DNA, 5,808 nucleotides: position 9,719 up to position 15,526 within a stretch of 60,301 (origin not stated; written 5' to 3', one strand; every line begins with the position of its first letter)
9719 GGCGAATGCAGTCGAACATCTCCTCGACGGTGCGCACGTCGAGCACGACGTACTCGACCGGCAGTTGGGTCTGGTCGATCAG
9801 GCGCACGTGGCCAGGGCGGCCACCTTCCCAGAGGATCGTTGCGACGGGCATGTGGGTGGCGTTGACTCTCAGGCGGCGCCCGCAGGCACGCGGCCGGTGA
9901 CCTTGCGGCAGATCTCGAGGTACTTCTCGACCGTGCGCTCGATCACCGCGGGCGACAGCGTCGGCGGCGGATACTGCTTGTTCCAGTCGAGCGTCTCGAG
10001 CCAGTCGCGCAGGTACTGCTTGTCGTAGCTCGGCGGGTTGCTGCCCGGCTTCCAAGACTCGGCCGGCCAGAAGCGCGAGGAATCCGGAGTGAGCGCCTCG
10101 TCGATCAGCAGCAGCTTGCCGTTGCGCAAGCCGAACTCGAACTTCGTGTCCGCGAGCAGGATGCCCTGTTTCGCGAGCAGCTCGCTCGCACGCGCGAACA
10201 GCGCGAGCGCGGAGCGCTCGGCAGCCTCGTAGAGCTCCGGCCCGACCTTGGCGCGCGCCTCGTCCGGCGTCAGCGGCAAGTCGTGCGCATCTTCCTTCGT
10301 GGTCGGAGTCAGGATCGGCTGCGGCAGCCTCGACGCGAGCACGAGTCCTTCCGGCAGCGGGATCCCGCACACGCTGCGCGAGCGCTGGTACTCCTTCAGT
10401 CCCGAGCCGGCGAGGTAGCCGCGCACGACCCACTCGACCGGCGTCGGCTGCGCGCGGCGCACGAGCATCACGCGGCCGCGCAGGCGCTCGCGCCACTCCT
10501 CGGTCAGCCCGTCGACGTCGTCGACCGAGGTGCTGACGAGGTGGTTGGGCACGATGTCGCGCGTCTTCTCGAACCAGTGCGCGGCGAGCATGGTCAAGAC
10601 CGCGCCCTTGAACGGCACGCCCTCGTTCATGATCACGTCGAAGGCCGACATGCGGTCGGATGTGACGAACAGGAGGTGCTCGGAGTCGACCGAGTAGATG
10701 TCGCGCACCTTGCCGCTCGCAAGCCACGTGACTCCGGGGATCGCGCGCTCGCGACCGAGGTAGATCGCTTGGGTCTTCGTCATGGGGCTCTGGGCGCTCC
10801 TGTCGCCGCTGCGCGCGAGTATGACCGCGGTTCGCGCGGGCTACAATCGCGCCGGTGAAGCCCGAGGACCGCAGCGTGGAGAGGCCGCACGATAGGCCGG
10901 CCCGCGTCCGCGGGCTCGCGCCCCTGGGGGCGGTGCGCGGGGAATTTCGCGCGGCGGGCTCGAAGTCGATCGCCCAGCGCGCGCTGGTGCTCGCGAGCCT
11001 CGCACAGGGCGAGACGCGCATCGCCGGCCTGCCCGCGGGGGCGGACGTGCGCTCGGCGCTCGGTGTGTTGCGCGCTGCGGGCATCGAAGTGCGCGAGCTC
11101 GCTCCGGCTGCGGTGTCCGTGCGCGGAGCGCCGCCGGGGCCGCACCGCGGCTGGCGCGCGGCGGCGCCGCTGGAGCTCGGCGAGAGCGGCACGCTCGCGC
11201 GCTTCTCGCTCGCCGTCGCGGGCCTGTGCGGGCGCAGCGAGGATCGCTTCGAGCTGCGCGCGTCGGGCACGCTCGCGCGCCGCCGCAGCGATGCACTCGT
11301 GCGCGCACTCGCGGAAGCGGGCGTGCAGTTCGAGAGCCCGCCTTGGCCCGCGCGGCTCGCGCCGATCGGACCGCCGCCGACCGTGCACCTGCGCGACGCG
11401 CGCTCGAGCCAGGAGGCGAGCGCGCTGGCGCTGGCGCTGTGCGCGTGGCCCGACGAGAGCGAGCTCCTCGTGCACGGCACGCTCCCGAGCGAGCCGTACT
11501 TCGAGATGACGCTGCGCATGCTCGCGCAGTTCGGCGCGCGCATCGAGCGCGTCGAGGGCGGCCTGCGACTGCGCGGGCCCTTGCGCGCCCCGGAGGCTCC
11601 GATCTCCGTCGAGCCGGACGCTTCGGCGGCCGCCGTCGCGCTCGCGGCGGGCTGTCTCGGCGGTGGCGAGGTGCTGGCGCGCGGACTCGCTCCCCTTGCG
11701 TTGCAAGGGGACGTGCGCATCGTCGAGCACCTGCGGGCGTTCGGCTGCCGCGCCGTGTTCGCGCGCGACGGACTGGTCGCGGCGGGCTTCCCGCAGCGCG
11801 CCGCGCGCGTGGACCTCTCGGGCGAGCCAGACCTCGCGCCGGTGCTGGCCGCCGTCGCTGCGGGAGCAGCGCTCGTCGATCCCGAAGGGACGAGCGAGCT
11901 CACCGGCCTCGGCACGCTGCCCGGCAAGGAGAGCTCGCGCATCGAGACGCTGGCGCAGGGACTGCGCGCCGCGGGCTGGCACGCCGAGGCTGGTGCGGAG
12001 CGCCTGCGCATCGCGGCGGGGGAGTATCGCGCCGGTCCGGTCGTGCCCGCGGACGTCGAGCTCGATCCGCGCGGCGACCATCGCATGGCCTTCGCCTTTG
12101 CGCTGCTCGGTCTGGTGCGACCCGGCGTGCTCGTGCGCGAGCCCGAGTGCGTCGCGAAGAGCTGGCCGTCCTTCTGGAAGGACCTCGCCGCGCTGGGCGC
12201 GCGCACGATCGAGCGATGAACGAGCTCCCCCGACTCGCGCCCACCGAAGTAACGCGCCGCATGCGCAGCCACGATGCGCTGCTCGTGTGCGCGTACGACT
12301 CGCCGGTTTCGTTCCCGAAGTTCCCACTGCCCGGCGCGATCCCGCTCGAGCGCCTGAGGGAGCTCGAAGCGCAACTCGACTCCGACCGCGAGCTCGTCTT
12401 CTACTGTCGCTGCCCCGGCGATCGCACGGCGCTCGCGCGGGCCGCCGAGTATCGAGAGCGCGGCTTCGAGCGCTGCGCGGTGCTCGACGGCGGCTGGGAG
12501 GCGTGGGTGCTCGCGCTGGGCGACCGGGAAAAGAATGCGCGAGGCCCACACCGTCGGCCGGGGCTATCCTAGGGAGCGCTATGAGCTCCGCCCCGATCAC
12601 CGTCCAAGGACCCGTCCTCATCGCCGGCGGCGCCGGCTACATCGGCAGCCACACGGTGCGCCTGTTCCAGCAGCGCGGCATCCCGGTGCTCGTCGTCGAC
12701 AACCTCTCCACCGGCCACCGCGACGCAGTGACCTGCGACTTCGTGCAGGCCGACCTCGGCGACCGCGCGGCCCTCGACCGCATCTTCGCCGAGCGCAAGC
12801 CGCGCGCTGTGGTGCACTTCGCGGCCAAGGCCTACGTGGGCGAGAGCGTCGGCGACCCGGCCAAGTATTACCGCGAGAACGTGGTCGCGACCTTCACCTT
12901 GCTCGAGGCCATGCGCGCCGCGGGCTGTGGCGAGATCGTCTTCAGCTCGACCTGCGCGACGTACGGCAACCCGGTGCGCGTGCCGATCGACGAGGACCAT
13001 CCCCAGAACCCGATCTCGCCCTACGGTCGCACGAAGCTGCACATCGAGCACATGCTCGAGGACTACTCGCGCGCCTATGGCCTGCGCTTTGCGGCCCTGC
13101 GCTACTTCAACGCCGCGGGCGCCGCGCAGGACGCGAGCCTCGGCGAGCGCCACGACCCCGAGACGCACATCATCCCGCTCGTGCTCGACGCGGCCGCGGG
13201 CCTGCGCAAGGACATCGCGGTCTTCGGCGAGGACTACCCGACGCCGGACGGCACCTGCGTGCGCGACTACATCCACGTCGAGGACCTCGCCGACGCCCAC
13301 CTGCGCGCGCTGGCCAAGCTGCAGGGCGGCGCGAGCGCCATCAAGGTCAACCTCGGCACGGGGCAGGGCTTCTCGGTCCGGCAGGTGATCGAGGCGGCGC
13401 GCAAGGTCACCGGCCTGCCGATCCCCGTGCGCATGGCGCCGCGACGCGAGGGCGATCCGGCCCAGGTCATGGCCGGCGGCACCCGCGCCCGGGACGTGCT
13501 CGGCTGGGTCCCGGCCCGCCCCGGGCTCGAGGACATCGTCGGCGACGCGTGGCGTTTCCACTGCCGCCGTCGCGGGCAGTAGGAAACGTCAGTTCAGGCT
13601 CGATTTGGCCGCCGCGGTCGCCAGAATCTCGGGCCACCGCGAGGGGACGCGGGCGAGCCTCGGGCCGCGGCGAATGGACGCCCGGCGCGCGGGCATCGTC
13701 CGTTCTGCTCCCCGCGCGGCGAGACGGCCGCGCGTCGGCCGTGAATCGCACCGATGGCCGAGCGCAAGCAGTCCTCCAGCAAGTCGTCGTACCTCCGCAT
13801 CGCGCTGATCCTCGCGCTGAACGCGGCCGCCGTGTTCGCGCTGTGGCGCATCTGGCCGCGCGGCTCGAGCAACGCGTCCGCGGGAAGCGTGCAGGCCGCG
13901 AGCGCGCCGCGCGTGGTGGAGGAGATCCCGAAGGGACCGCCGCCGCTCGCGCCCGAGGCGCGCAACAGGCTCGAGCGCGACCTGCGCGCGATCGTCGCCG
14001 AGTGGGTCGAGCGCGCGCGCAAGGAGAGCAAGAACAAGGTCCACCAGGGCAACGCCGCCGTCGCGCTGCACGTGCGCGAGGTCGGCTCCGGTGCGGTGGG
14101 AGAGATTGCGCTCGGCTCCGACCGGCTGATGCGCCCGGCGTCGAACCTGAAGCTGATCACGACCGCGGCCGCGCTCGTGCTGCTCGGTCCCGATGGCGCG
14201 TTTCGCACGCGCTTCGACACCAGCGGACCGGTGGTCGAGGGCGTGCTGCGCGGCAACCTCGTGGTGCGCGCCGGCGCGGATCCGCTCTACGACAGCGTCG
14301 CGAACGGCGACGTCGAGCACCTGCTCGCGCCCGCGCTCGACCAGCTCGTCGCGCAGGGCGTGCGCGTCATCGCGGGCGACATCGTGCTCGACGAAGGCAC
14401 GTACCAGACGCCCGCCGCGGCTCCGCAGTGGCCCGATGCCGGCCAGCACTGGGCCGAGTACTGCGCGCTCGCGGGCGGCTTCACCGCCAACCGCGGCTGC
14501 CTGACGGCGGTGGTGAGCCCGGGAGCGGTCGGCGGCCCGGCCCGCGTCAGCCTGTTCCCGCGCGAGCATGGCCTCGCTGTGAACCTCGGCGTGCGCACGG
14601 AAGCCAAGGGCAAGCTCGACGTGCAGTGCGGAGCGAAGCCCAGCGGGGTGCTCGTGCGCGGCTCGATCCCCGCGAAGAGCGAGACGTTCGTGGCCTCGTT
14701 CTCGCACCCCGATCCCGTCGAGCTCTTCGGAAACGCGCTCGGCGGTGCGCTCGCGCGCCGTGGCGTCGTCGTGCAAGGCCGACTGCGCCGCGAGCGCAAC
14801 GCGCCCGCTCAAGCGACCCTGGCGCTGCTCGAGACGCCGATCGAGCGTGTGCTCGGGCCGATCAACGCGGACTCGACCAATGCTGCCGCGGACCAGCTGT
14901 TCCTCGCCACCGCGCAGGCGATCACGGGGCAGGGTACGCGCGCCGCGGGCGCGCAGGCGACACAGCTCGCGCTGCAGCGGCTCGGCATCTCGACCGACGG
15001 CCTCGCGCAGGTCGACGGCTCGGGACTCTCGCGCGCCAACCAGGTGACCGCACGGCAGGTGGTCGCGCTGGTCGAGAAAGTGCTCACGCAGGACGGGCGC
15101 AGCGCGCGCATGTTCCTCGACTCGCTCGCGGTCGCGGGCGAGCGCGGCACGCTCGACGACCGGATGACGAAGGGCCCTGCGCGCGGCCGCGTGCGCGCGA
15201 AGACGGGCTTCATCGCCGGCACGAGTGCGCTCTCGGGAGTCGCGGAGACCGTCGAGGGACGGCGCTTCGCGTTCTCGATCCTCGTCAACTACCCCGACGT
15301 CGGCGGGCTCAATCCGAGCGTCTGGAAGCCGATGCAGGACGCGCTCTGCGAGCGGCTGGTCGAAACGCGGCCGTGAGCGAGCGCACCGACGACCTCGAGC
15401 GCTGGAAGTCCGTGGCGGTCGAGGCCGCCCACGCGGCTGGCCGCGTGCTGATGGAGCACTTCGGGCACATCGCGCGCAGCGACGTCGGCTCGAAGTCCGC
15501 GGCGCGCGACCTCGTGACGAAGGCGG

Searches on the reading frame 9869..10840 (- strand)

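Call 69: search_protein_families(library=pfam, proteins=[window:9869-10840:-], max_evalue=0.0001)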
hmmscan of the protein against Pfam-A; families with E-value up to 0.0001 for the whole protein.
window:9869-10840:- (323 aa): 1 family
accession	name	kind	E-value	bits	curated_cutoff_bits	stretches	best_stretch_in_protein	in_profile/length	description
PF01259.24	SAICAR_synt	-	4.4e-70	236.5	20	1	40-290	2-230/233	SAICAR synthetase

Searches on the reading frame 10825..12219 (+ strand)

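Call 69: search_protein_families(library=pfam, proteins=[window:10825-12219:+], max_evalue=0.0001)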
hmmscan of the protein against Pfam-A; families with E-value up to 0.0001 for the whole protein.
window:10825-12219:+ (464 aa): 1 family
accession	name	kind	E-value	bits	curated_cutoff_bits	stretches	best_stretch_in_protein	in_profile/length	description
PF00275.25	EPSP_synthase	-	2.2e-61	208.3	22.8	1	35-454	5-417/417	EPSP synthase (3-phosphoshikimate 1-carboxyvinyltransferase)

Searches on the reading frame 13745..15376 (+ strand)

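Call 69: search_protein_families(library=pfam, proteins=[window:13745-15376:+], max_evalue=0.0001)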
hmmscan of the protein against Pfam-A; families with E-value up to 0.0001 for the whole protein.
window:13745-15376:+ (543 aa): 1 family
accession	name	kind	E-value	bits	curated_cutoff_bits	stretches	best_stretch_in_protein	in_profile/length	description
PF02113.21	Peptidase_S13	-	1.5e-76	258.4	22.8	1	104-516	17-424/444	D-Ala-D-Ala carboxypeptidase 3 (S13) family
